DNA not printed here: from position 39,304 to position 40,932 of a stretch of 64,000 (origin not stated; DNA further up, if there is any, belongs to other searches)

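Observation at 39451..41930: Translationally coupled DUF262 + ABC-ATPase/TOPRIM (OLD-like) gene pair: candidate uncharacterised anti-phage module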

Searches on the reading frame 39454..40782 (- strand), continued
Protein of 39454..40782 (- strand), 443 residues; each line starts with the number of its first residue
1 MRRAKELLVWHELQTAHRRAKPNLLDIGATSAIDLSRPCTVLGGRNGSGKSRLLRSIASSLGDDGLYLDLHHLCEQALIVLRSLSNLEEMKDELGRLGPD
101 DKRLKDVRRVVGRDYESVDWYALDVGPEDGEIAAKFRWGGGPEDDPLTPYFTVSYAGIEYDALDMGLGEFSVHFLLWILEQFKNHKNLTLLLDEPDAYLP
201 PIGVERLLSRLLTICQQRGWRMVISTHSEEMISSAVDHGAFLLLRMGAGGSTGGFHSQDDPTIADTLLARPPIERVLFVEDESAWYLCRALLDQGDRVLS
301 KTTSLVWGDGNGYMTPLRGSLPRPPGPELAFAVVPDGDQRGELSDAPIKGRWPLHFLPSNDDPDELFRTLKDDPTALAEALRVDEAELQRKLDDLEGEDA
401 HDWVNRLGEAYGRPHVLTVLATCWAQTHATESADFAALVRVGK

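Call 33: fold_search(model_id=the predicted structure, library=pdb)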
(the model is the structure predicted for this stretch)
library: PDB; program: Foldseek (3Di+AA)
matches with E <= 10: 1180; with E <= 0.001: 56
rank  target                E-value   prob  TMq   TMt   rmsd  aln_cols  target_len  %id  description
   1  6p74                  1.0e-07  1.00  0.21  0.19  19.7       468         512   16  OLD nuclease from Thermus Scotoductus (released 2020-01-29)
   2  8u7i_A                5.6e-07  1.00  0.21  0.16  20.2       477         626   13  Structure of the phage immune evasion protein Gad1 bound to the Gabija GajAB complex (released 2023-11-22)
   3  8sm3_A                6.6e-07  1.00  0.23  0.19  19.3       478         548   14  Structure of Bacillus cereus VD045 Gabija GajA-GajB Complex (released 2023-11-22)
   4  8x5i_C                9.2e-07  1.00  0.26  0.25  18.3       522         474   13  Structure of ATP/Mg2+ bound Gabija GajA (released 2024-02-28)
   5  8x5i_D                1.8e-06  1.00  0.23  0.19  19.9       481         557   14  Structure of ATP/Mg2+ bound Gabija GajA (released 2024-02-28)
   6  8x5i_B                2.3e-05  1.00  0.25  0.21  19.4       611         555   11  Structure of ATP/Mg2+ bound Gabija GajA (released 2024-02-28)
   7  8ro9_C                4.6e-05  1.00  0.27  0.36  12.5       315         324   13  Human cohesin SMC1A-HD(longCC-EQ)/RAD21-C complex - Open/closed P-loop conformation (released 2024-09-11)
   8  4nck_B                6.4e-05  1.00  0.33  0.45   7.2       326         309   15  Crystal Structure of Pyrococcus furiosis Rad50 R797G mutation (released 2014-03-05)
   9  8ro8_A                8.4e-05  1.00  0.32  0.38  10.1       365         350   12  Human cohesin SMC1A-HD(longCC-EQ)/RAD21-C complex - Apo closed P-loop conformation (released 2024-09-11)
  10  9n6c_D                9.8e-05  1.00  0.24  0.25  19.5       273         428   14  Structure of the Retron IA Complex without the HNH Nuclease (released 2025-04-23)
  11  9n69_A                9.8e-05  1.00  0.25  0.22  18.9       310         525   14  Structure of the retron IA complex with HNH nuclease in the "down" orientation (released 2025-04-23)
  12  5xns_A                1.0e-04  1.00  0.23  0.25   6.4       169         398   14  Crystal structure of the Smc head domain with an extended coiled coil bound to the C-terminal domain of ScpA derived f (released 2017-08-02)
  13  9n69_C                1.1e-04  1.00  0.23  0.23  24.3       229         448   15  Structure of the retron IA complex with HNH nuclease in the "down" orientation (released 2025-04-23)
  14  8wd6_B                1.1e-04  1.00  0.25  0.22  21.6       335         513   17  Cryo-EM structure of the ABCG25 (released 2023-09-27)
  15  4nck_A                1.2e-04  1.00  0.29  0.40  10.4       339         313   15  Crystal Structure of Pyrococcus furiosis Rad50 R797G mutation (released 2014-03-05)
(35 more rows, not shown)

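Call 84: search_dna_similar(query=window:39454-40782:-, collection=phages, mode=protein, max_rows=15, max_evalue=0.000001)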
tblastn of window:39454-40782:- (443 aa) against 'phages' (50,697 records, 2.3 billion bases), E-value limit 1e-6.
No match.

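Call 85: search_dna_similar(query=window:39454-40782:-, collection=plasmids, mode=protein, max_rows=25, max_evalue=0.000001)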
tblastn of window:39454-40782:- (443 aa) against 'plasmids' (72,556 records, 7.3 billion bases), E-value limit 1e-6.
No match.

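Call 100: fold_search(model_id=the predicted structure, library=viral)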
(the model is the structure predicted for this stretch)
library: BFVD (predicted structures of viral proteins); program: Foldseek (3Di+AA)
matches with E <= 10: 860; with E <= 0.001: 12
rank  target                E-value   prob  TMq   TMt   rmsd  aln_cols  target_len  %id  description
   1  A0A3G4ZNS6            9.8e-09  1.00  0.27  0.16  15.2       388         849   13  ATP-dependent endonuclease [Terrestrivirus sp.]
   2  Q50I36                4.9e-08  1.00  0.34  0.64   6.1       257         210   16  Putative ATPase [Acidianus rod-shaped virus 1]
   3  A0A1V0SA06            1.4e-07  1.00  0.25  0.16  16.9       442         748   13  AAA domain protein [Catovirus CTV1]
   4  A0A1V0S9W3            1.9e-07  1.00  0.24  0.16  20.0       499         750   10  ATP-dependent endonuclease [Catovirus CTV1]
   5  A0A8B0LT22            4.7e-07  1.00  0.30  0.43  14.9       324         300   13  ATPase AAA-type core domain-containing protein [uncultured archaeal virus]
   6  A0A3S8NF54            5.3e-05  1.00  0.26  0.45  13.9       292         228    9  ABC transporter [Sulfolobales Beppu filamentous virus 3]
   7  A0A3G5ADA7            1.5e-04  1.00  0.25  0.19  11.8       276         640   14  Putative ABC transporter E family member 1-like [Hyperionvirus sp.]
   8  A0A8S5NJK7            2.4e-04  1.00  0.24  0.51   7.2       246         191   13  AAA domain-containing protein [Siphoviridae sp. cttFh17]
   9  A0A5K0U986            5.4e-04  1.00  0.26  0.16  17.8       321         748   12  Peptidase domain-containing ABC transporter [Yasminevirus sp. GU-2018]
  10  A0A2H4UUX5            6.3e-04  1.00  0.25  0.21  11.2       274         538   15  ABC transporter protein [Bodo saltans virus]
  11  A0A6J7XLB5            6.6e-04  1.00  0.24  0.44  23.1       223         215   15  Uncharacterized protein [uncultured Caudovirales phage]
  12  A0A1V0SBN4            9.2e-04  1.00  0.31  0.25  11.3       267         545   16  ABC transporter [Catovirus CTV1]
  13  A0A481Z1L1            1.3e-03  1.00  0.23  0.24  10.0       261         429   16  ABC transporter [Pithovirus LCPAC001]
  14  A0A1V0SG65            1.3e-03  0.60  0.21  0.15  25.4       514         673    8  Replication factor C large subunit [Hokovirus HKV1]
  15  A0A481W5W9            1.5e-03  1.00  0.26  0.42   9.1       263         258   11  ATP/GTP-binding protein [Fusobacterium phage Fnu1]
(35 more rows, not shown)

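Call 121: search_protein_families(library=phrogs, proteins=[window:39454-40782:-], max_evalue=0.001)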
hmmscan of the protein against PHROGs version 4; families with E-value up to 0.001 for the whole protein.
window:39454-40782:- (443 aa): 7 families
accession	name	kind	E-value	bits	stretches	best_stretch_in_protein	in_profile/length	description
phrog_3940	-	unknown function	9.7e-16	58.6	1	153-368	213-437/537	-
phrog_4747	-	unknown function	3e-10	40.8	1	178-249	321-396/610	-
phrog_9802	-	unknown function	3e-08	34.1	0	181-243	279-339/438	-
phrog_8066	-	unknown function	2.2e-05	24.5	0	168-233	366-430/522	-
phrog_7507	-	unknown function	4.9e-05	23.8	0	35-63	22-50/483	-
phrog_293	-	moron, auxiliary metabolic gene and host takeover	5.6e-05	22.3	0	40-65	166-191/1058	ABC transporter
phrog_8939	-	unknown function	0.0003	20.5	0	159-235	415-496/595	-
